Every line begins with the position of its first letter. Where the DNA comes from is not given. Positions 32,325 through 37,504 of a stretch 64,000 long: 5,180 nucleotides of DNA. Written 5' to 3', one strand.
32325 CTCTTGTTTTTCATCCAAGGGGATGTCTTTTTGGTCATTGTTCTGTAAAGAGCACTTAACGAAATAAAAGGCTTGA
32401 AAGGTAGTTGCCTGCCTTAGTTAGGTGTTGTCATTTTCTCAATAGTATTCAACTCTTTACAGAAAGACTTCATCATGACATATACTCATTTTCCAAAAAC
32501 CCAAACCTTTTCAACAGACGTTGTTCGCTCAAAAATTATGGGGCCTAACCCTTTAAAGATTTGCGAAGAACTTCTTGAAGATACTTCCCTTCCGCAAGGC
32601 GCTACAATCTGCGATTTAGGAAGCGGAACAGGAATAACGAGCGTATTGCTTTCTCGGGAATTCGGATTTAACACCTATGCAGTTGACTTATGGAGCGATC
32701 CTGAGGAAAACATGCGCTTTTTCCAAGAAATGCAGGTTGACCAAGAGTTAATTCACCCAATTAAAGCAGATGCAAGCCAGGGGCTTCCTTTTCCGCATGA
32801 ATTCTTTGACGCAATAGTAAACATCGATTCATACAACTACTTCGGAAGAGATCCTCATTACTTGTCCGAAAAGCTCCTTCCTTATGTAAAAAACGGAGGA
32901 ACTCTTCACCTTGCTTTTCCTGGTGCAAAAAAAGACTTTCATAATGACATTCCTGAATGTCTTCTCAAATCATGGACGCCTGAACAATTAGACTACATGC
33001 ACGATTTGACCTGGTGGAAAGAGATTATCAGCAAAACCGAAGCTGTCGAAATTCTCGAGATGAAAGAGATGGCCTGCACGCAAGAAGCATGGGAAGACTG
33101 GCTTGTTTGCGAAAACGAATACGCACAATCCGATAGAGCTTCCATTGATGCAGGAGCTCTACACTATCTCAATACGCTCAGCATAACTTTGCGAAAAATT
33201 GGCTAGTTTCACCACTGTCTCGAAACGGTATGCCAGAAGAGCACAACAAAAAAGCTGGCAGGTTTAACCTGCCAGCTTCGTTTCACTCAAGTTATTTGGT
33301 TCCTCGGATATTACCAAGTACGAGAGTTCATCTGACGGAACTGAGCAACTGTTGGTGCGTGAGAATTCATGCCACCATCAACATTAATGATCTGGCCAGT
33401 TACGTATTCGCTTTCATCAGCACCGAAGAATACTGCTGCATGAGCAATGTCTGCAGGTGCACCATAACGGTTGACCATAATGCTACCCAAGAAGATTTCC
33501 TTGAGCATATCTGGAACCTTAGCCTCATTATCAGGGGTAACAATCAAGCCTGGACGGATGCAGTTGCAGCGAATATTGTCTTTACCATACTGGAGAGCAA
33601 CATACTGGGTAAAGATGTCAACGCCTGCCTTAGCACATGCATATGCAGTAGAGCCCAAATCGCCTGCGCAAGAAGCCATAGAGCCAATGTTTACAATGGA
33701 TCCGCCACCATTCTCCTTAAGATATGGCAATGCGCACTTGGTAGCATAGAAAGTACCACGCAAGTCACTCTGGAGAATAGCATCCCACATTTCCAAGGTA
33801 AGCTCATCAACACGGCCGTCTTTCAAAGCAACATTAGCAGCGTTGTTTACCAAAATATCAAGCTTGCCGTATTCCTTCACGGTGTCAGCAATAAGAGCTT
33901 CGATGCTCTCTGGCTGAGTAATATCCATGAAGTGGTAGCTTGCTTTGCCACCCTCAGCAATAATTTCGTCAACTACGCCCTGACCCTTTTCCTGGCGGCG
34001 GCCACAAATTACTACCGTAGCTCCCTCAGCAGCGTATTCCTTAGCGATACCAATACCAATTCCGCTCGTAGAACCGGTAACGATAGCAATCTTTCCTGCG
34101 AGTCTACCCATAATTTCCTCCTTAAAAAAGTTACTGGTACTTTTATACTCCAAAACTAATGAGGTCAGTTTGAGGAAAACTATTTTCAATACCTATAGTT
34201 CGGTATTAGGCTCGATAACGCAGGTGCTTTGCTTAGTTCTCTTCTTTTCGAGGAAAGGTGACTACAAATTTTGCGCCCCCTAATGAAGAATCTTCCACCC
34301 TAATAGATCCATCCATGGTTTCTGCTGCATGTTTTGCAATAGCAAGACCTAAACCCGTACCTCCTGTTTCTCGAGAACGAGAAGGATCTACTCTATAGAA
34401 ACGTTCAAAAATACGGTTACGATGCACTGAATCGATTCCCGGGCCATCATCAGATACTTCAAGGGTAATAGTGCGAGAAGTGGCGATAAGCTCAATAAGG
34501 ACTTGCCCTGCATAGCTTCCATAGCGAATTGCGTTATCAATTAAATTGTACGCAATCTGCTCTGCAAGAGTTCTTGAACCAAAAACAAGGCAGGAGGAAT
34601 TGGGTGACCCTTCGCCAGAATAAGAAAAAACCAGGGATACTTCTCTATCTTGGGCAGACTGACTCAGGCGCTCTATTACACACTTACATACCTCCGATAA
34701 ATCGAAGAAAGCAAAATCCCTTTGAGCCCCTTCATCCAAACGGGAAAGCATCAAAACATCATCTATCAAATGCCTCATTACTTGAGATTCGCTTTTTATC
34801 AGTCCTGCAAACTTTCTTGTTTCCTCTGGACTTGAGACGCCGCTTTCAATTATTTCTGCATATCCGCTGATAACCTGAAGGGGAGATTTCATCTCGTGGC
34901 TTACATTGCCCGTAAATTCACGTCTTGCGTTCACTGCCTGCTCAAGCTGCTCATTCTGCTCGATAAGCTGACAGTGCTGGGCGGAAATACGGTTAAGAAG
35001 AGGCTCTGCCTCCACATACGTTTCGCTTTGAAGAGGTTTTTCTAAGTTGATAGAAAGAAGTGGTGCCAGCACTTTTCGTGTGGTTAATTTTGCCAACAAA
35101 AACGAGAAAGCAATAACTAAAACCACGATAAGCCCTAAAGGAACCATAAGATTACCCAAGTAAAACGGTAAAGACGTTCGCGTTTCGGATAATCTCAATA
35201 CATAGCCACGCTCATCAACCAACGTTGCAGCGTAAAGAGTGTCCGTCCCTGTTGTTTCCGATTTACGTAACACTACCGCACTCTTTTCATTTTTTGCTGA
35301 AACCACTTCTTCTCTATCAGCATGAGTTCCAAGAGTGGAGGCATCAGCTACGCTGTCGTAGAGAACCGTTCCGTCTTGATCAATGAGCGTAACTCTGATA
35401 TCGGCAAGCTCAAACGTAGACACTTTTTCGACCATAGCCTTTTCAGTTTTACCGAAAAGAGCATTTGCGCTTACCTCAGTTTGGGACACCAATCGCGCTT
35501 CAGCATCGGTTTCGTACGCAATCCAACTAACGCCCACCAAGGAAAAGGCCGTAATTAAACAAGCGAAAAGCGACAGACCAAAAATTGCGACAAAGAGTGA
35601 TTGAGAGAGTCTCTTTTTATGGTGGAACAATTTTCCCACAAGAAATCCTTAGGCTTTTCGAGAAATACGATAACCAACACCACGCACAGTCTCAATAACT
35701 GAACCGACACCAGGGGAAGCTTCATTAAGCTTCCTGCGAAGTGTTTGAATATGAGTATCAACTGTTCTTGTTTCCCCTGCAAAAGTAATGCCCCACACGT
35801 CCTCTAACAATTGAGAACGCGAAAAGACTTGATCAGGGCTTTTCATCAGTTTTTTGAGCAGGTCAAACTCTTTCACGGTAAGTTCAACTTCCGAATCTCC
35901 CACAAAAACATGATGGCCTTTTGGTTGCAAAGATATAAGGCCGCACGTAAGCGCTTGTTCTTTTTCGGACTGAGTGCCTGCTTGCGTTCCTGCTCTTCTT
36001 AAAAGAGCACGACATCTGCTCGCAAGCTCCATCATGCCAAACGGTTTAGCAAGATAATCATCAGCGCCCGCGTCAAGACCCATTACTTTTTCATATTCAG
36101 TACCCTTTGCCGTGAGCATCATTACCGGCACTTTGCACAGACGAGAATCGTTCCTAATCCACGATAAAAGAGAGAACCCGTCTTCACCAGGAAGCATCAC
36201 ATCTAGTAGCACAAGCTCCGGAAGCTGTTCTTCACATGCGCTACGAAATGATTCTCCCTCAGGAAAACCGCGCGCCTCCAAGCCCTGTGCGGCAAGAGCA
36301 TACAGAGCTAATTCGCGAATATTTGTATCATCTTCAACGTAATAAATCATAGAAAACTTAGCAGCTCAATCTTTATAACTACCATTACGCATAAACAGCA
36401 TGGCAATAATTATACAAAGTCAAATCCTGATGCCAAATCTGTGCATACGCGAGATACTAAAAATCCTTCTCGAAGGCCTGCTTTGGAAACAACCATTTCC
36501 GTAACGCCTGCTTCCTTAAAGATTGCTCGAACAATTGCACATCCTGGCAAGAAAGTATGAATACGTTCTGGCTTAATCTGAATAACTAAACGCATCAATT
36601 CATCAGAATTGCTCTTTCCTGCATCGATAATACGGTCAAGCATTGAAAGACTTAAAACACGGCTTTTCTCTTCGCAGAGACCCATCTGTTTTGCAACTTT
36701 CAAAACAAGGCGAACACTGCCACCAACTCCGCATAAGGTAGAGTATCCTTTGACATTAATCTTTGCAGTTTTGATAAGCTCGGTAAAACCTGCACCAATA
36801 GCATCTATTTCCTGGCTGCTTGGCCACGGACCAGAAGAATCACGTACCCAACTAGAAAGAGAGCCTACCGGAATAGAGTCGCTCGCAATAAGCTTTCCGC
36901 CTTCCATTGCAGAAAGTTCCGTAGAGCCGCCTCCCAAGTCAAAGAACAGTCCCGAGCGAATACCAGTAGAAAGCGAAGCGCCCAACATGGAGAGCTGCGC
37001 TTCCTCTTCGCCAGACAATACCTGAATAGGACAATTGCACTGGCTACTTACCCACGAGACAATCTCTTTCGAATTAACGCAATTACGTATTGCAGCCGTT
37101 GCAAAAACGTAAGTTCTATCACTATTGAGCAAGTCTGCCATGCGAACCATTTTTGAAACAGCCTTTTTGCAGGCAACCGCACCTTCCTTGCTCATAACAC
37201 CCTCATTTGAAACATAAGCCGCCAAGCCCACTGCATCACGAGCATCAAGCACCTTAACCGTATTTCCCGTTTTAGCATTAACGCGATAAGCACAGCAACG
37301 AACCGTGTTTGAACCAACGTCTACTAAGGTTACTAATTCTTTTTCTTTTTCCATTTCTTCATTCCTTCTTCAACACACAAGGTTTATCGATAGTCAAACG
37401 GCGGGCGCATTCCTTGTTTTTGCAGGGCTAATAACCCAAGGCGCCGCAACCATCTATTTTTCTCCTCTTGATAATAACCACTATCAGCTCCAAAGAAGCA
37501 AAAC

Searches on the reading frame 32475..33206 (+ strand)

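Call 78: search_protein_families(library=pfam, proteins=[window:32475-33206:+], max_evalue=0.00001)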
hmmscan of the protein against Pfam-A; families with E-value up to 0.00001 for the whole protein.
window:32475-33206:+ (243 aa): 3 families
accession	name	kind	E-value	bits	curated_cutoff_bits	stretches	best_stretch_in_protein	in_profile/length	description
PF13489.12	Methyltransf_23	-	9.1e-09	35.7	27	1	32-151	11-121/164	Methyltransferase domain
PF08241.18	Methyltransf_11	-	2e-08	35.2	21.2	1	47-144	2-93/95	Methyltransferase domain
PF13649.12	Methyltransf_25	-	8.1e-07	30.1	27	1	45-142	1-97/97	Methyltransferase domain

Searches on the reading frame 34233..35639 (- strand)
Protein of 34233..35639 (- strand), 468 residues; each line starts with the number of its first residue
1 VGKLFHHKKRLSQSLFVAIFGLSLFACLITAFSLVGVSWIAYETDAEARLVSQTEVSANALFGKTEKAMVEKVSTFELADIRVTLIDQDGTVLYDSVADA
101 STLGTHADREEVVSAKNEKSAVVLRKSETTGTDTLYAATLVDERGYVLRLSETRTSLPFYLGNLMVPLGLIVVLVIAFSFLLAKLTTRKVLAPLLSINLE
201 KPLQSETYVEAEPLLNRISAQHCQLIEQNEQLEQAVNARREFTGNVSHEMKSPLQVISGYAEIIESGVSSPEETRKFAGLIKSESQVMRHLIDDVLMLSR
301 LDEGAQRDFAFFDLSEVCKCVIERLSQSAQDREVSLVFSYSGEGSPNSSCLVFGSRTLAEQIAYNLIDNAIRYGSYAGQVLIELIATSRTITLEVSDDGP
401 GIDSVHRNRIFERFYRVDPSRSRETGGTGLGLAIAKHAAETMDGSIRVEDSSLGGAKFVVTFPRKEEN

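Call 78: search_protein_families(library=pfam, proteins=[window:34233-35639:-], max_evalue=0.00001)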
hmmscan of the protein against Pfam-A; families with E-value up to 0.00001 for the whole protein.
window:34233-35639:- (468 aa): 3 families
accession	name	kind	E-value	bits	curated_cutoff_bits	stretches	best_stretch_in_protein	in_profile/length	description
PF02518.31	HATPase_c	-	1.6e-27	96.6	26.4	1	357-465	4-110/111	Histidine kinase-, DNA gyrase B-, and HSP90-like ATPase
PF00512.31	HisKA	-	6.9e-18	64.9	26.9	1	238-304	1-66/66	His Kinase A (phospho-acceptor) domain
PF16736.11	sCache_like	-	5.2e-07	30.4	27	1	47-142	14-103/117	Single Cache-like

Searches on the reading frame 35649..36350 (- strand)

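Call 78: search_protein_families(library=pfam, proteins=[window:35649-36350:-], max_evalue=0.00001)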
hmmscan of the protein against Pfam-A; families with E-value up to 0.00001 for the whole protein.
window:35649-36350:- (233 aa): 2 families
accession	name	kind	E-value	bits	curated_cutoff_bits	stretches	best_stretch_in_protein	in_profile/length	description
PF00486.34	Trans_reg_C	-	3e-27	95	26.2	1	153-229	2-77/77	Transcriptional regulatory protein, C terminal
PF00072.30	Response_reg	-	1.3e-21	77.2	30.2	1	3-112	2-109/111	Response regulator receiver domain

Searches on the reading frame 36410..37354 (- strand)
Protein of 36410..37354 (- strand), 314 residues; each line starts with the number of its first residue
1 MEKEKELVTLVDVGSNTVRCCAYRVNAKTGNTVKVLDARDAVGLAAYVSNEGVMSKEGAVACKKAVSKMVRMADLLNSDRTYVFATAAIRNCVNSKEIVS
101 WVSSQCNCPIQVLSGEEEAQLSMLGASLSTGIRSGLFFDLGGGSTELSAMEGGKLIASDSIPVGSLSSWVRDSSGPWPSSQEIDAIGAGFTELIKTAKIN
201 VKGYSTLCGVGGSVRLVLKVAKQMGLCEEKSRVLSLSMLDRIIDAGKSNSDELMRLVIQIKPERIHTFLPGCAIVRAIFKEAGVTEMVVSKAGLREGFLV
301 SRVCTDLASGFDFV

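Call 78: search_protein_families(library=pfam, proteins=[window:36410-37354:-], max_evalue=0.00001)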
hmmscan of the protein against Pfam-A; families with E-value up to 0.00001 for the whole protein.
window:36410-37354:- (314 aa): 1 family
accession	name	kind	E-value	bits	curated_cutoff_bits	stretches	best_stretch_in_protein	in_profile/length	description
PF02541.22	Ppx-GppA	-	6.6e-34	118.1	27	1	34-302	12-281/285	Ppx/GppA phosphatase family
